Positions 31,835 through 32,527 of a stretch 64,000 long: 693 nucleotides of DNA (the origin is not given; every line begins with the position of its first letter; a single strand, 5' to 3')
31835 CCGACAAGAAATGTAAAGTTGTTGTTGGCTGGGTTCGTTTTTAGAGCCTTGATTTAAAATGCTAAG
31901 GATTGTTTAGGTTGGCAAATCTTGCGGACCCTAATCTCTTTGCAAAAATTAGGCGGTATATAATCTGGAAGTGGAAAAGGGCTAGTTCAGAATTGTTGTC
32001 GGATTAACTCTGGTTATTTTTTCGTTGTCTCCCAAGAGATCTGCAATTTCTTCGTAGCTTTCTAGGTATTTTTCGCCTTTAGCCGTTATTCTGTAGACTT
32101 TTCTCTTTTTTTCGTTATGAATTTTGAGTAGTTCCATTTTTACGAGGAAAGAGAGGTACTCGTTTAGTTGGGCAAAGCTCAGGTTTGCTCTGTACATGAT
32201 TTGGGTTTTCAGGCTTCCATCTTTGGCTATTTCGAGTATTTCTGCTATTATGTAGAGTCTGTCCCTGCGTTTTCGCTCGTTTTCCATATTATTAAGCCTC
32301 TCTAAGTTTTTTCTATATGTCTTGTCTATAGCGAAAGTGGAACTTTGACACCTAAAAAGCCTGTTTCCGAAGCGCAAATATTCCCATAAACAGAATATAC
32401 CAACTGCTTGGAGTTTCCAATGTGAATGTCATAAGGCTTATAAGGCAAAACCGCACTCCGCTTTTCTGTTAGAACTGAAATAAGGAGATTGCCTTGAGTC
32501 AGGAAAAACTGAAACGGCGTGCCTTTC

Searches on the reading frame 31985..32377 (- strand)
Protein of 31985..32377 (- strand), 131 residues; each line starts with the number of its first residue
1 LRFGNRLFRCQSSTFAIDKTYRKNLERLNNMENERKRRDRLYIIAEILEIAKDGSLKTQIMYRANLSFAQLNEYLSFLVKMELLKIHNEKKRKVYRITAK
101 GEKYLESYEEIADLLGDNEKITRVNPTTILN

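Call 42: search_protein_families(library=pfam, proteins=[window:31985-32377:-], max_evalue=0.001)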
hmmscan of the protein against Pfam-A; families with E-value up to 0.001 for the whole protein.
window:31985-32377:- (131 aa): 3 families
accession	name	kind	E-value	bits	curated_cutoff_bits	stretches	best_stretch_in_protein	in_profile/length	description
PF14947.12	HTH_45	-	4.7e-22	78.2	25.5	1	37-114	1-75/77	Winged helix-turn-helix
PF14277.12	DUF4364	-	6.8e-06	26.4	26.9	1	41-109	6-74/162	Domain of unknown function (DUF4364)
PF03551.20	PadR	-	0.00078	19.8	27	0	68-106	31-74/75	Transcriptional regulator PadR-like family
